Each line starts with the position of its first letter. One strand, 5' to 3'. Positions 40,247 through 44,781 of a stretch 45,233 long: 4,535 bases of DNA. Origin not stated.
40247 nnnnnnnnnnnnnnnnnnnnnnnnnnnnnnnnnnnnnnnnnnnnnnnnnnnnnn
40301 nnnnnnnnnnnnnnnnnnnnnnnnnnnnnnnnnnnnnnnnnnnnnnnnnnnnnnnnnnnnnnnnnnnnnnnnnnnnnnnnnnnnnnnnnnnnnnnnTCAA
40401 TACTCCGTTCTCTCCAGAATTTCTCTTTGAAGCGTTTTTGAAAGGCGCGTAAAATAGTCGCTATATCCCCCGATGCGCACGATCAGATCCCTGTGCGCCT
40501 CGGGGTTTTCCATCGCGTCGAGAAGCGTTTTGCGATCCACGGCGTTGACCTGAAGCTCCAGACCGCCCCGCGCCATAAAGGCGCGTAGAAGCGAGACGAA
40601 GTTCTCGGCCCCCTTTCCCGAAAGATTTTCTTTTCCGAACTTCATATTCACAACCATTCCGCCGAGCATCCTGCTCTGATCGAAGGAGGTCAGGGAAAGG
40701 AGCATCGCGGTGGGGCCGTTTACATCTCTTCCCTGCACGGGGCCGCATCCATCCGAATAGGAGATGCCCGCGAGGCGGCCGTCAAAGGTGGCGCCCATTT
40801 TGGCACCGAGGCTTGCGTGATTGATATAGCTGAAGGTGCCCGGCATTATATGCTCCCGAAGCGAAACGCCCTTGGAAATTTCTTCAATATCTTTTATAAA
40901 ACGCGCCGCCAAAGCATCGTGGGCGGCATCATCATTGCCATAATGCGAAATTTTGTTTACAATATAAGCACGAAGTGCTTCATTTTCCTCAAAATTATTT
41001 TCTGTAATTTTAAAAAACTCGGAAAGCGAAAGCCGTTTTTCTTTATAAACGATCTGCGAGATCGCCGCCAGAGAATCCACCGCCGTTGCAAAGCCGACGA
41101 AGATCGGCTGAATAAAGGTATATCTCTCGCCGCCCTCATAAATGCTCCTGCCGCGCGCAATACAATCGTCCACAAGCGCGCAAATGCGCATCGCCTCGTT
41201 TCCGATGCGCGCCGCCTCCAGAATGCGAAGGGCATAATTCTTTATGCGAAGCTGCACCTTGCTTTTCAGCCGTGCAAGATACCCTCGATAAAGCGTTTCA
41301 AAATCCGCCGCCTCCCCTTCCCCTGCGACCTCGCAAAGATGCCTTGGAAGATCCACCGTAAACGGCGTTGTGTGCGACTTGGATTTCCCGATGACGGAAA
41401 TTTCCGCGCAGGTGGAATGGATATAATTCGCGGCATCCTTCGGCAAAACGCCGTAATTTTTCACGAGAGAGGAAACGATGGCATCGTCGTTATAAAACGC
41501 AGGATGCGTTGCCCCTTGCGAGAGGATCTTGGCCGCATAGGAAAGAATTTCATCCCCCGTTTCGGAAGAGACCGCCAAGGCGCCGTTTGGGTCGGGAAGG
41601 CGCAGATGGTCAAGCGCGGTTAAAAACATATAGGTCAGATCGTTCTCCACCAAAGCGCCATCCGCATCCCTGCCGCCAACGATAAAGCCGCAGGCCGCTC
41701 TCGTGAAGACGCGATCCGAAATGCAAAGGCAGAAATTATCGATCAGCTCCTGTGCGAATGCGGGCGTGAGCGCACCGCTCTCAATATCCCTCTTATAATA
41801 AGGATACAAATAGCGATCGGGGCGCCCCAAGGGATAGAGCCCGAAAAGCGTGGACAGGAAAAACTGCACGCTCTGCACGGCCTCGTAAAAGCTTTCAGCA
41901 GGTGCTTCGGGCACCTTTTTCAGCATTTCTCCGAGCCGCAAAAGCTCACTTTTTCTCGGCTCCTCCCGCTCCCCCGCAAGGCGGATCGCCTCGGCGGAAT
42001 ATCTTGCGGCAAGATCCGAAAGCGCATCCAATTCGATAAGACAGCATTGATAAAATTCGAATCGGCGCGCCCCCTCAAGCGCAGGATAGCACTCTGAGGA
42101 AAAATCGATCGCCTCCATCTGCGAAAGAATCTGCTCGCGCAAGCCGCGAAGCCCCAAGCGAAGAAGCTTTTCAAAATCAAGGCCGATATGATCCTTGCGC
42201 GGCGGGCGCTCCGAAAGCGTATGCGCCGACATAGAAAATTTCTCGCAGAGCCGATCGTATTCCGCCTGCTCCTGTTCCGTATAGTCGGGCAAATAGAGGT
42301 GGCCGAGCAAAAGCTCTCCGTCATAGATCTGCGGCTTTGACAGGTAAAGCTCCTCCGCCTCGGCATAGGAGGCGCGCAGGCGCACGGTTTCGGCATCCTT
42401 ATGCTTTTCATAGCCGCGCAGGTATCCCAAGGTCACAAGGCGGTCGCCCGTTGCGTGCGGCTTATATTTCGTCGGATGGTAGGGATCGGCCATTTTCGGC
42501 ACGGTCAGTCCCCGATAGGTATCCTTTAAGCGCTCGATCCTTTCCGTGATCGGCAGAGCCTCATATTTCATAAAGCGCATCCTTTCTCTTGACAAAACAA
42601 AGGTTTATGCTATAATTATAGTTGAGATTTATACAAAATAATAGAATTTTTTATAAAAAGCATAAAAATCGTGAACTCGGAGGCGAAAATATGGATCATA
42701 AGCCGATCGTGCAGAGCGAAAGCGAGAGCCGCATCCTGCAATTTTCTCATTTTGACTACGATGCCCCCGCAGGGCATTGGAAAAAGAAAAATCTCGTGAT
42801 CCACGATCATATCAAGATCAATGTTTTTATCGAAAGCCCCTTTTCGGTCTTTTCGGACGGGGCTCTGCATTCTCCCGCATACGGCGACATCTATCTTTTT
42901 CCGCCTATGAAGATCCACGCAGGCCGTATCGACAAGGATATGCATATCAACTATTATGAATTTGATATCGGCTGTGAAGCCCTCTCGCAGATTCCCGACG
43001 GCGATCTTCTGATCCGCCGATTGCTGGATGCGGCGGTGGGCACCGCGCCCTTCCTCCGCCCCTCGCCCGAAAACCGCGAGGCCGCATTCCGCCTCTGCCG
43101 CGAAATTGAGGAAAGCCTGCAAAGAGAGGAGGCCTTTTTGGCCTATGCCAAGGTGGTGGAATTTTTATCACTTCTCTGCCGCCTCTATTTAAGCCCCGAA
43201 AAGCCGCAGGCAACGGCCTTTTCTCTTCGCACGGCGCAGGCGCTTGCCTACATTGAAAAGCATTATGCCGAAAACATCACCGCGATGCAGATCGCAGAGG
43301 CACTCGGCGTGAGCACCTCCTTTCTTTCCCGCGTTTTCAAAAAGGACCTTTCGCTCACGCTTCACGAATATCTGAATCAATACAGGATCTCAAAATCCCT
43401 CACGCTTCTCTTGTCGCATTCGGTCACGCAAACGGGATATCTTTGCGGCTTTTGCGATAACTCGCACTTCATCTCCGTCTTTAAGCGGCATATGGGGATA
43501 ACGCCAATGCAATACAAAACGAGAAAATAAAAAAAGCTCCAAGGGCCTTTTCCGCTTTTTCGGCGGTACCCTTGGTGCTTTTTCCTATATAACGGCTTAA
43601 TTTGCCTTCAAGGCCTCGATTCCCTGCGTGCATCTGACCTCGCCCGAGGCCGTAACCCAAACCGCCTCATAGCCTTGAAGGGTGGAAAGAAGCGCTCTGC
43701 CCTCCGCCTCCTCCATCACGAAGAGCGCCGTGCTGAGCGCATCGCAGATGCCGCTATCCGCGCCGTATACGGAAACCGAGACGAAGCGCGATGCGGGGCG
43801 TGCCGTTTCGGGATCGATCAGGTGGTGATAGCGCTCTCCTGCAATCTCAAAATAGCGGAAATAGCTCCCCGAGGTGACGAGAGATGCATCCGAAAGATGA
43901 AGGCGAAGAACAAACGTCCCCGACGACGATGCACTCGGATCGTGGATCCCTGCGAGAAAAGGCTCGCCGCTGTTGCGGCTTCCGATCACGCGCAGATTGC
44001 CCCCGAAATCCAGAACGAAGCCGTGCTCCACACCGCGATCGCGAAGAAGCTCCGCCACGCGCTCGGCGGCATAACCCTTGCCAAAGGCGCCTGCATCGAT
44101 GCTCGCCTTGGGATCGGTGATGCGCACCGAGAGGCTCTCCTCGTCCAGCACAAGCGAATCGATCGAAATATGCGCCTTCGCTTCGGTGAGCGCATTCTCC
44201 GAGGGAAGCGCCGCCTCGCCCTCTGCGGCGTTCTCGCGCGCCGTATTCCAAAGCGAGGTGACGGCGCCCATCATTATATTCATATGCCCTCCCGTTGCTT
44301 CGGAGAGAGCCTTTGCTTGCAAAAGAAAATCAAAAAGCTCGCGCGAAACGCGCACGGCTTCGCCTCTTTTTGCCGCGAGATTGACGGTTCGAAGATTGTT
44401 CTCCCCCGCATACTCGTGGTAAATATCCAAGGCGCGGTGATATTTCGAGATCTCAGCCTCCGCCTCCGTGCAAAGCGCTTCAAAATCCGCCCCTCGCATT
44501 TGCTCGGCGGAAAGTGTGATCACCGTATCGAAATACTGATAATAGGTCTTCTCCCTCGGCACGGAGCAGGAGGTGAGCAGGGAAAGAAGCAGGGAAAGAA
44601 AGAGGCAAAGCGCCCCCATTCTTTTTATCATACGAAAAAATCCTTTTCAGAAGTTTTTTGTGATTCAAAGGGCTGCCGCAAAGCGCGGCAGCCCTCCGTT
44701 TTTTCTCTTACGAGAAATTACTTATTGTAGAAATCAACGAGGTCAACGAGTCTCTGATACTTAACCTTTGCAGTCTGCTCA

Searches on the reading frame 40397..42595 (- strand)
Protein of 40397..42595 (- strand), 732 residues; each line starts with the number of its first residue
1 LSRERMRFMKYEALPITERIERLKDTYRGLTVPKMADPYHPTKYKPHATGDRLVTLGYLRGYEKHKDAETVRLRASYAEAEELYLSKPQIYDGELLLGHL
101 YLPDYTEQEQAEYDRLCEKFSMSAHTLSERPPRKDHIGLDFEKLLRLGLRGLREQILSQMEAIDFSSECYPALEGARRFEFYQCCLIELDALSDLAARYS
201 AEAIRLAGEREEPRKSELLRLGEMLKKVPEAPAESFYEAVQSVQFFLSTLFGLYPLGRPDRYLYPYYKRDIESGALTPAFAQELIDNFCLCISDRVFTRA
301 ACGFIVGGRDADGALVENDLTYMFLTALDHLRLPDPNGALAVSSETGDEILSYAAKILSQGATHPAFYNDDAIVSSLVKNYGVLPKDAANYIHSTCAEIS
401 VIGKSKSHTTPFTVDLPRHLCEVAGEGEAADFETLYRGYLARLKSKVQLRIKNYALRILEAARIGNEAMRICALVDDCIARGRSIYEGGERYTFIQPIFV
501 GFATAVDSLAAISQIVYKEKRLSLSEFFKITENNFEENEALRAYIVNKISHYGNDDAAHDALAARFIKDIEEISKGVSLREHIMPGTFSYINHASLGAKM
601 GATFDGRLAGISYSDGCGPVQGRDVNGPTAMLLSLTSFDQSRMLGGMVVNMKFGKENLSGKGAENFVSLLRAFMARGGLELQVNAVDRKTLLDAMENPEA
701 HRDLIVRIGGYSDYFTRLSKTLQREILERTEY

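Call 54: search_protein_families(library=pfam, proteins=[window:40397-42595:-], max_evalue=0.0001)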
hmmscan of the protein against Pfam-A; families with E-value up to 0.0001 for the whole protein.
window:40397-42595:- (732 aa): 2 families
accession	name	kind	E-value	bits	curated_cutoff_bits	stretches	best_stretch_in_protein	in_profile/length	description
PF02901.20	PFL-like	-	4.5e-89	300.2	24.3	1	134-592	157-642/647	Pyruvate formate lyase-like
PF01228.26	Gly_radical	-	3.4e-27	95.5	22.2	1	614-716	2-106/106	Glycine radical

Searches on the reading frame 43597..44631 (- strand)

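Call 54: search_protein_families(library=pfam, proteins=[window:43597-44631:-], max_evalue=0.0001)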
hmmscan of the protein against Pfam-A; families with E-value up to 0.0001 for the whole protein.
window:43597-44631:- (344 aa): 1 family
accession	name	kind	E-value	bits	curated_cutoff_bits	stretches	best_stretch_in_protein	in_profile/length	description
PF02424.20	ApbE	-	7.4e-64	216.3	25.6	1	34-325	1-266/266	ApbE family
